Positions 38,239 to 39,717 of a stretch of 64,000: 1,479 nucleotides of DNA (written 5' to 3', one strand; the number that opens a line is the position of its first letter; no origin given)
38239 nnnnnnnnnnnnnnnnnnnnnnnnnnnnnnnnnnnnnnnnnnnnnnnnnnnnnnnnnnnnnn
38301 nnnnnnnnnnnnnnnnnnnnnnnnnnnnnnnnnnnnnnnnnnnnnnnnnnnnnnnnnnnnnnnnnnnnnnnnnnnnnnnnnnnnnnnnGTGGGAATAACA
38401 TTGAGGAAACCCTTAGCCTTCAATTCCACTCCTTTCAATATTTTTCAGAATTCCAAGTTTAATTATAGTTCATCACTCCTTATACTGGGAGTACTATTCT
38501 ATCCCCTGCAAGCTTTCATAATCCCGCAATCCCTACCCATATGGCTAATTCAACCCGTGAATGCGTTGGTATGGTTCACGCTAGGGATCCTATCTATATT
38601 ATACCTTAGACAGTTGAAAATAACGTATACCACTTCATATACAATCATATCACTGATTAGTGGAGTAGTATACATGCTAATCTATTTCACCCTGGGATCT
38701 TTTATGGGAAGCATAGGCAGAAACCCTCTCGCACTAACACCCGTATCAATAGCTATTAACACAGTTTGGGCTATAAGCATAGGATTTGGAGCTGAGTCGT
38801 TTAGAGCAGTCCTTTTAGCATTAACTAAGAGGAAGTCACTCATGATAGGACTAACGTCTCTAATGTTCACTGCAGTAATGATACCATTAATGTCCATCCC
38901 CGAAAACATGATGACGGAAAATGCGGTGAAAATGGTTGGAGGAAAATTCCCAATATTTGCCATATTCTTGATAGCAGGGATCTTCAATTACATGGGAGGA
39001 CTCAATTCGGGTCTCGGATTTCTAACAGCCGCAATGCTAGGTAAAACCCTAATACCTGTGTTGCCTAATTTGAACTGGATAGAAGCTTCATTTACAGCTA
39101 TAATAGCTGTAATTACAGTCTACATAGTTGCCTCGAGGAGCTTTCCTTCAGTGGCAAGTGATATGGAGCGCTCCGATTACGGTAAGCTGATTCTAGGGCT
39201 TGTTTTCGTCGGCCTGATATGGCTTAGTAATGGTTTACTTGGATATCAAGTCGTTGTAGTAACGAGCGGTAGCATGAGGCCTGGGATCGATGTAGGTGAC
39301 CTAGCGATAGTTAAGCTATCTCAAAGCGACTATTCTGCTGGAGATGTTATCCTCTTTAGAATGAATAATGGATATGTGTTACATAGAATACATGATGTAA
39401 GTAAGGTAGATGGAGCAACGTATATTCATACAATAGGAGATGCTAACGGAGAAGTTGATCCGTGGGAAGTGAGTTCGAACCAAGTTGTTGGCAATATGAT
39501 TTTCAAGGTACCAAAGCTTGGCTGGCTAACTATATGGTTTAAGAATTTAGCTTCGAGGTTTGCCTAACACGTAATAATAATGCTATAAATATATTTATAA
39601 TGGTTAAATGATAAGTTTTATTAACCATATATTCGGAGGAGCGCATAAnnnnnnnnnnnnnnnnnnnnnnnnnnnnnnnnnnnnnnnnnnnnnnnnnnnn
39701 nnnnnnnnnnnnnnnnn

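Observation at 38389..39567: Signal peptidase I domain fused to a ~260-aa, ~8-TM membrane domain of unknown function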

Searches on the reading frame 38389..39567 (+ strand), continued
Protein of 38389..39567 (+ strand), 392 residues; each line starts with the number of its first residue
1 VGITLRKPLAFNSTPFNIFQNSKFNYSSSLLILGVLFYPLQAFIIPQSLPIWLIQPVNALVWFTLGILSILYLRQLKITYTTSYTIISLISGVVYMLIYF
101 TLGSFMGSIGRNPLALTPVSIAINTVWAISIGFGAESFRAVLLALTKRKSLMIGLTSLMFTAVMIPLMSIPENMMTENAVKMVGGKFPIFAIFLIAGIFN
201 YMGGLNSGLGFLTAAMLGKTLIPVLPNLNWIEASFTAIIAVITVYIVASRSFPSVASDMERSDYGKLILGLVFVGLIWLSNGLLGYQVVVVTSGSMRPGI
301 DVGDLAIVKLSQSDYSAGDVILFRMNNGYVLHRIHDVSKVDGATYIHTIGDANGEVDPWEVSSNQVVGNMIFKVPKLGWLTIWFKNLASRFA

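Call 44: fold_search(model_id=the predicted structure, library=pdb)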
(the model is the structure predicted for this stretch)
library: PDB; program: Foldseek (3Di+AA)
matches with E <= 10: 472; with E <= 0.001: 3
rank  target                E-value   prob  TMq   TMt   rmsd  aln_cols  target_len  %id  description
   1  7p2q_A                1.2e-04  1.00  0.27  0.64   4.2       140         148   26  Human Signal Peptidase Complex Paralog C (SPC-C) (released 2021-10-06)
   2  7p2p_A                2.1e-04  1.00  0.26  0.63   4.1       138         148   27  Human Signal Peptidase Complex Paralog A (SPC-A) (released 2021-10-06)
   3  4n31_A                7.0e-04  1.00  0.20  0.54   6.2       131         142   14  Structure and activity of Streptococcus pyogenes SipA: a signal peptidase homologue essential for pilus polymerisation (released 2014-08-20)
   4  4n31_B                3.3e-03  1.00  0.19  0.54   6.0       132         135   14  Structure and activity of Streptococcus pyogenes SipA: a signal peptidase homologue essential for pilus polymerisation (released 2014-08-20)
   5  4wvg_A                3.3e-03  1.00  0.23  0.18  12.8       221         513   11  Crystal structure of the Type-I signal peptidase from Staphylococcus aureus (SpsB). (released 2015-09-23)
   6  6u0o_A                4.4e-03  1.00  0.40  0.58   5.7       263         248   16  Crystal structure of a peptidoglycan release complex, SagB-SpdC, in lipidic cubic phase (released 2020-09-23)
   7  4wvj_A                7.3e-03  1.00  0.25  0.20  14.1       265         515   11  Crystal structure of the Type-I signal peptidase from Staphylococcus aureus (SpsB) in complex with an inhibitor peptid (released 2015-09-23)
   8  4cad_I                9.7e-03  1.00  0.39  0.55   6.3       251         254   12  Mechanism of farnesylated CAAX protein processing by the integral membrane protease Rce1 (released 2013-11-27)
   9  4wvh_A                9.7e-03  1.00  0.23  0.18  12.8       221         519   12  Crystal structure of the Type-I signal peptidase from Staphylococcus aureus (SpsB) in complex with a substrate peptide (released 2015-09-23)
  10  6a2s_A                1.0e-02  1.00  0.18  0.59   3.7        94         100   16  Mycobacterium tuberculosis LexA C-domain S160A (released 2019-01-23)
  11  6a2q                  1.2e-02  1.00  0.18  0.61   3.7        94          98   17  Mycobacterium tuberculosis LexA C-domain I (released 2019-01-23)
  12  4wvi_A                1.2e-02  1.00  0.23  0.18  12.6       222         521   11  Crystal structure of the Type-I signal peptidase from Staphylococcus aureus (SpsB) in complex with a substrate peptide (released 2015-09-23)
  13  4cad_L                1.3e-02  1.00  0.39  0.55   6.4       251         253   13  Mechanism of farnesylated CAAX protein processing by the integral membrane protease Rce1 (released 2013-11-27)
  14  1kca_A                1.6e-02  1.00  0.18  0.59   4.5        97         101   18  Crystal Structure of the lambda Repressor C-terminal Domain Octamer (released 2001-12-21)
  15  8gmu_A                2.2e-02  1.00  0.17  0.43   4.4        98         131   18  Structure of lambda repressor in complex with RecA filament (released 2022-12-21)
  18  4cad_F                3.8e-02  1.00  0.36  0.50   7.3       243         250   14  Mechanism of farnesylated CAAX protein processing by the integral membrane protease Rce1 (released 2013-11-27)
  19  4cad_C                4.0e-02  1.00  0.36  0.50   7.2       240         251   14  Mechanism of farnesylated CAAX protein processing by the integral membrane protease Rce1 (released 2013-11-27)
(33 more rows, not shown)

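Call 61: find_related_loci(query=A1, collection=genome_contigs, flank=6000)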
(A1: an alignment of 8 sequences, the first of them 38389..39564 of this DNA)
Query A1 (392 aa) in genome_contigs; peptide patterns used: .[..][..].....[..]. (x = any residue, [..] = any of these).
27 stretches matched a pattern; 13 encode a relative of the query (tblastn E <= 1e-3); 13 distinct loci.
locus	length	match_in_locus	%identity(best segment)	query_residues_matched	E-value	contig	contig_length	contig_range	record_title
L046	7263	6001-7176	70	1-390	0e+0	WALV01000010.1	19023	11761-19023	MAG: Candidatus Tiamatella sp. isolate S016_46_esom k151_198285, whole genome shotgun sequence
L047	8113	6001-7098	54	28-389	7e-132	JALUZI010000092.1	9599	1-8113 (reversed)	MAG: Desulfurococcales archaeon isolate 132-544_maxbin2_scaf2bin.134 132-544_scaffold_2552_c1, whole genome shotgun sequ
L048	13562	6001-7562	37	284-386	4e-13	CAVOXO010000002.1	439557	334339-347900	MAG: uncultured Microthrixaceae bacterium isolate MFD09779.bin.2.248 genome assembly, contig: contig_25036, whole genome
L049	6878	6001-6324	36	271-378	7e-13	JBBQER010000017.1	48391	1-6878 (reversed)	MAG: Acidimicrobiia bacterium isolate Co_metawrap_1095 Cmw_1095_k141_14437981_length_48391_cov_8.0000, whole genome shot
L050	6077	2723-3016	36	285-386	6e-12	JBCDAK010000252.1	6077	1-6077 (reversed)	MAG: Actinomycetota bacterium isolate P01_F01_bin.57 k141_2262165_length_6077_cov_58.2005, whole genome shotgun sequence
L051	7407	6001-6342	34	269-380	2e-11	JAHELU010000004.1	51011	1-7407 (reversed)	MAG: Acidimicrobiales bacterium isolate Ww635 NODE_1140_length_51011_cov_2.946925, whole genome shotgun sequence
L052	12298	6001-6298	50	284-385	5e-10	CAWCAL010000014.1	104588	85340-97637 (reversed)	MAG: uncultured Acidimicrobiales bacterium isolate MFD03804.bin.2.67 genome assembly, contig: contig_63702, whole genome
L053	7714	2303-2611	38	285-386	4e-9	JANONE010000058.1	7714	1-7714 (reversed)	MAG: Ilumatobacteraceae bacterium isolate VAR_43_metabat_69 VAR_43_k141_2543746, whole genome shotgun sequence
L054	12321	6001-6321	38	284-384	4e-8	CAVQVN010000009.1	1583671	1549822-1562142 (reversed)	MAG: uncultured Actinomycetota bacterium isolate MFD09964.bin.1.364 genome assembly, contig: contig_6121, whole genome s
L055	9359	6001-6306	32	285-388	8e-7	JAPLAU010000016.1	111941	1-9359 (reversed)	MAG: Actinomycetota bacterium isolate LacPavin_0818_WC45_MAG_62_14 LacPavin_0818_WC45_scaffold_51157, whole genome shotg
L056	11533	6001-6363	32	288-385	9e-7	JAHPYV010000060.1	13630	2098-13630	MAG: Promethearchaeati archaeon isolate LC30 NODE_1245_length_13630_cov_5.404788, whole genome shotgun sequence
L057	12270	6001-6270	37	285-368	4e-6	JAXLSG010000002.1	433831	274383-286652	MAG: Candidatus Nanopelagicales bacterium isolate STL-ACT29 C4.117.fa-2, whole genome shotgun sequence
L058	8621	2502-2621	49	287-327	2e-4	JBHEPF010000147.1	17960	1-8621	MAG: Dermatophilaceae bacterium isolate S6_bin.65.orig S6_k141_1971809, whole genome shotgun sequence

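Call 72: find_encoding_contigs(protein=P0001, flank=1000, max_places=3)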
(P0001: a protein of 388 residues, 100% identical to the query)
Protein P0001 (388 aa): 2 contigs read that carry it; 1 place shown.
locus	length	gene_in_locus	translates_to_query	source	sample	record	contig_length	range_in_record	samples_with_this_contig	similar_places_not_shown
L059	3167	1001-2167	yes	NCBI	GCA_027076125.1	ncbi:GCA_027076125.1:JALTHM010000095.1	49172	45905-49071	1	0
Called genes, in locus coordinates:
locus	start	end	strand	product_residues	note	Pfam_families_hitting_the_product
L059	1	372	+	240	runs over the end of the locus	-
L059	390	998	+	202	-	-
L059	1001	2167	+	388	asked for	-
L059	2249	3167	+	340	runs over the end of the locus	?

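Call 75: fold_search(model_id=the predicted structure, library=viral)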
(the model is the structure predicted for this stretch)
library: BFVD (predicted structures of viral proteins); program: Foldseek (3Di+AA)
matches with E <= 10: 743; with E <= 0.001: 6
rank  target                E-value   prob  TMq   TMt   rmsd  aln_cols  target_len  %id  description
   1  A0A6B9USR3            1.4e-06  1.00  0.26  0.30   5.2       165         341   25  (no name in the UniProt tables at hand)
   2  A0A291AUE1            1.9e-06  1.00  0.26  0.32   5.3       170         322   21  Signal peptidase I [Pandoravirus dulcis]
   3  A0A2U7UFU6            2.2e-06  1.00  0.25  0.40   8.8       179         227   24  Signal peptidase I [Pandoravirus macleodensis]
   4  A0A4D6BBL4            7.5e-04  0.99  0.18  0.20  21.3       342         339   13  (no name in the UniProt tables at hand)
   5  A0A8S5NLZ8            8.2e-04  1.00  0.19  0.33   3.7       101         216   22  LexA-like protein [Siphoviridae sp. cthh925]
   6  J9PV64                8.6e-04  1.00  0.21  0.56   7.3       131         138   15  Putative signal peptidase I [Bacillus phage BCD7]
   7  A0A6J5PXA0            1.8e-03  1.00  0.21  0.52   4.2       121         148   16  Sigpep_I_arch, signal peptidase I [uncultured Caudovirales phage]
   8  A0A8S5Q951            2.3e-03  1.00  0.19  0.30   3.1        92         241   18  Repressor protein CI [Siphoviridae sp. ct5qs5]
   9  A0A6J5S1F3            2.5e-03  1.00  0.17  0.30   4.6        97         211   11  HTH_XRE domain containing protein [uncultured Caudovirales phage]
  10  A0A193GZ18            2.8e-03  1.00  0.20  0.38  14.2       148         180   16  Putative DNA binding helix-turn helix protein [Enterobacter phage Arya]
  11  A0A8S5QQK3            2.8e-03  0.98  0.20  0.25  19.6       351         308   11  LexA repressor [Siphoviridae sp. ctRCE13]
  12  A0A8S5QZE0            2.9e-03  1.00  0.18  0.32   3.8        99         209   15  Repressor protein CI [Myoviridae sp. ctPVE25]
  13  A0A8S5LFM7            3.5e-03  1.00  0.19  0.25   3.0        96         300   21  Repressor protein CI [Myoviridae sp. ctT1Q6]
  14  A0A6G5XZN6            4.2e-03  1.00  0.18  0.32   3.7        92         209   18  (no name in the UniProt tables at hand)
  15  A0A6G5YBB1            4.6e-03  1.00  0.17  0.42   4.4        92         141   16  (no name in the UniProt tables at hand)
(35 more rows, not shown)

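Call 78: search_solved_structures(query=L008:4884-5444:+, max_evalue=1)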
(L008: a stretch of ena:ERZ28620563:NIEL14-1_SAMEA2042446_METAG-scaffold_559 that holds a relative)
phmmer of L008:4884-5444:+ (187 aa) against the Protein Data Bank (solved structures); distinct sequences matched with E-value up to 1: 0.

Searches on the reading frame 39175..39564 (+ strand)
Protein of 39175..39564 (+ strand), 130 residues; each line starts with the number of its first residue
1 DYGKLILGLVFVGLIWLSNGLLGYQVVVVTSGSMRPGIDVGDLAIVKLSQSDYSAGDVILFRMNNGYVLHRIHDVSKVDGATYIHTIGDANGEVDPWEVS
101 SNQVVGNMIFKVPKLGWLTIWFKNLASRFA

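Call 73: find_homologous_proteins(query=window:39175-39564:+, max_evalue=0.001)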
Query seq(130 aa) (130 aa): 6 proteins with E <= 0.001 among 17 candidates.
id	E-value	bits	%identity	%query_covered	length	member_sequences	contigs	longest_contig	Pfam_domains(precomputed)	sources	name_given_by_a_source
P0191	1.3e-59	218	73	100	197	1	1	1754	-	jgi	jgi:signal peptidase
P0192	5.2e-51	190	66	98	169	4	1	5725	PF00717.29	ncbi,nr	ncbi:MAG: signal peptidase I, partial [Desulfurococcales archaeon]|nr:signal peptidase I [Desulfuroc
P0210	1.5e-15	75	39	89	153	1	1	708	-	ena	-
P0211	5.4e-12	64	41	82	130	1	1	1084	-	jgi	jgi:signal peptidase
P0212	1.3e-10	59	42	73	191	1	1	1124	PF00717.29,PF10502.15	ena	-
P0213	9.4e-4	37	34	70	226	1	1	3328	-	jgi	-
